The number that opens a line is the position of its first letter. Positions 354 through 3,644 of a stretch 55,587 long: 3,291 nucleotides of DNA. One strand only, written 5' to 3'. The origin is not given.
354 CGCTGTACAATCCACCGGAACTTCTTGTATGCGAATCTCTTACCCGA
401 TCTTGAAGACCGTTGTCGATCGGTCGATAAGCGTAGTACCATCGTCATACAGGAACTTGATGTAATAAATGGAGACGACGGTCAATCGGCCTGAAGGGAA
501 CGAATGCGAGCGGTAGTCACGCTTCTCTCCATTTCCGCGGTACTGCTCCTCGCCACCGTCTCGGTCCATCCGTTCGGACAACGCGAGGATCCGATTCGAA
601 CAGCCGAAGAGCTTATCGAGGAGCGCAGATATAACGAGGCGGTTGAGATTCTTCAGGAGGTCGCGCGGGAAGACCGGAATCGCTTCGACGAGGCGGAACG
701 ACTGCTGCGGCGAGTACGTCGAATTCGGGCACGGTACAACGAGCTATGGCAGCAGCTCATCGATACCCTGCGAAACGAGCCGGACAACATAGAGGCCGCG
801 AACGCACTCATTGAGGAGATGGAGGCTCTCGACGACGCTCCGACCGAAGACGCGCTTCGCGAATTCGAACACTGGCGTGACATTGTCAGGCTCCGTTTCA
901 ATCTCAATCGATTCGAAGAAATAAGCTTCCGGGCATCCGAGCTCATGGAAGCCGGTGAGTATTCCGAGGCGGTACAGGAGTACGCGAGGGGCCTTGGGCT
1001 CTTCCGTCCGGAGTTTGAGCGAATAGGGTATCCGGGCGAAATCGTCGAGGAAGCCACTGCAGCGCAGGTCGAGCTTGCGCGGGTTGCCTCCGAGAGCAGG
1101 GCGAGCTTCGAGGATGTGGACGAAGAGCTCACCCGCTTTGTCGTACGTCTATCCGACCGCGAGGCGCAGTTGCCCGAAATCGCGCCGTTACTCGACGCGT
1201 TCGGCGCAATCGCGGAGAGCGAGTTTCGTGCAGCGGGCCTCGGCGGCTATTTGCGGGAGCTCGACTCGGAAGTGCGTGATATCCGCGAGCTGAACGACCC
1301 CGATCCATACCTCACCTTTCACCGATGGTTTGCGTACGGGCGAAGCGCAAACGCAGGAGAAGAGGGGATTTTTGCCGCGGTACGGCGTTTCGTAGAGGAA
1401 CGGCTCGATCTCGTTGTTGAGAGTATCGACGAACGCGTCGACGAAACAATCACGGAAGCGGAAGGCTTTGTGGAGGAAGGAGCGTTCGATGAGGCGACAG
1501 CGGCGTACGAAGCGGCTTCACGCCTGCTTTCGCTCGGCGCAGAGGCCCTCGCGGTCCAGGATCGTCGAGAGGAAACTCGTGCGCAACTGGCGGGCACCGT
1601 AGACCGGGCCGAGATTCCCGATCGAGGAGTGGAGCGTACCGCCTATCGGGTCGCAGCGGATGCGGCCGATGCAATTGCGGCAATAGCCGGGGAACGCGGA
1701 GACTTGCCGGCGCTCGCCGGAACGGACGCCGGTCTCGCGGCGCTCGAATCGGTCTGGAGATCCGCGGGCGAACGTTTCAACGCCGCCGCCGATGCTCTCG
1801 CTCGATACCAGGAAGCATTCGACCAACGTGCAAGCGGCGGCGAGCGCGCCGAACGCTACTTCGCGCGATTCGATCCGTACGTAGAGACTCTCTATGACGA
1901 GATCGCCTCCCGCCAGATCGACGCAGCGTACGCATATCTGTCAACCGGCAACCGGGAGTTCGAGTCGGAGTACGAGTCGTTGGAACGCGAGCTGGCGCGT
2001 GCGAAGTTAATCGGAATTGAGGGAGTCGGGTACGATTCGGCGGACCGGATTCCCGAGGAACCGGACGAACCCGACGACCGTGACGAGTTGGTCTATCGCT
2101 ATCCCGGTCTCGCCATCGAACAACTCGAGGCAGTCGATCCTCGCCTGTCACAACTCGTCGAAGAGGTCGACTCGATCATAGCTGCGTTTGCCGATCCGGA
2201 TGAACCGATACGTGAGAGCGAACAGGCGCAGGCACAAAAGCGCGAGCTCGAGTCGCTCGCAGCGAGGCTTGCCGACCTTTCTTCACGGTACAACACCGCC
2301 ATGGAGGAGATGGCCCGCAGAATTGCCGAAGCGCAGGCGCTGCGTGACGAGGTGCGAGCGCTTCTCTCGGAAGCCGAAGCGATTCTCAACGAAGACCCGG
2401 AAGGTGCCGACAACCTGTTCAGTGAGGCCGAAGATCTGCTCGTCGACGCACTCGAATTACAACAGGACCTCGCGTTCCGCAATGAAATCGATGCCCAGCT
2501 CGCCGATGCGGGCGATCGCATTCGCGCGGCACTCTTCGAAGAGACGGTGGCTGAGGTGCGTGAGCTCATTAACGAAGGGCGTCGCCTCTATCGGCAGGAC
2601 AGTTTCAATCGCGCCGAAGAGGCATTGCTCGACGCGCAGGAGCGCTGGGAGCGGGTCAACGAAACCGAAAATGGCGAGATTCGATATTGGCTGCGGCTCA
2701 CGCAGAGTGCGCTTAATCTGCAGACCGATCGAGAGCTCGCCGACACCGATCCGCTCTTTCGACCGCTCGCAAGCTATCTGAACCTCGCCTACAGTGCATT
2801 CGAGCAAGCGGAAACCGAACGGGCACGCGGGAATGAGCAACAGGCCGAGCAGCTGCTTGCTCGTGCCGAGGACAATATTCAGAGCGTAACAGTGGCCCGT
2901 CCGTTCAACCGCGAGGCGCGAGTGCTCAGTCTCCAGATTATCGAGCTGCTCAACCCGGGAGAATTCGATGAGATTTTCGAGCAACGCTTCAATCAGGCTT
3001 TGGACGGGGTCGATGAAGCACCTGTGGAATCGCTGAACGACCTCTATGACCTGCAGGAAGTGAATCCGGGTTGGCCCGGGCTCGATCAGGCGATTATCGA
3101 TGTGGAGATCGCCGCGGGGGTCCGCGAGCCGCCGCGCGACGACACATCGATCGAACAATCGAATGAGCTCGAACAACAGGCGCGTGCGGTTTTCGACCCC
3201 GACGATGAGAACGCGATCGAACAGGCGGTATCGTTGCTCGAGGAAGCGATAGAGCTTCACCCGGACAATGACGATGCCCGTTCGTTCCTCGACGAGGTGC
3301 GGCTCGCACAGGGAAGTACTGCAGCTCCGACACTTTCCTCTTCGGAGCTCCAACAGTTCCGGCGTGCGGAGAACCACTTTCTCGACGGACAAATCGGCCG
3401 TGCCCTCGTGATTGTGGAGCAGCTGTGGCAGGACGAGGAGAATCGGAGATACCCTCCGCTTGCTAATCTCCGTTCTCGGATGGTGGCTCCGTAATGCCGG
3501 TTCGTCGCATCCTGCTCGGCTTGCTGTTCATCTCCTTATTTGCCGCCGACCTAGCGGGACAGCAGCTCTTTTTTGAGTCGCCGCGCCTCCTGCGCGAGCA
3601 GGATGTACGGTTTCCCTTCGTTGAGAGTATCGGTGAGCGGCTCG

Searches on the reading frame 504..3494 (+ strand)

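Call 71: search_protein_families(library=pfam, proteins=[window:504-3494:+], max_evalue=0.00001)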
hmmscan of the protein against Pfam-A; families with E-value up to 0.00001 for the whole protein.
window:504-3494:+ (996 aa): 1 family
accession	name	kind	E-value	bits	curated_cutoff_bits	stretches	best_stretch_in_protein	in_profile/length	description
PF10938.13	YfdX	-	6e-07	30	26.6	0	17-54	103-140/149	YfdX protein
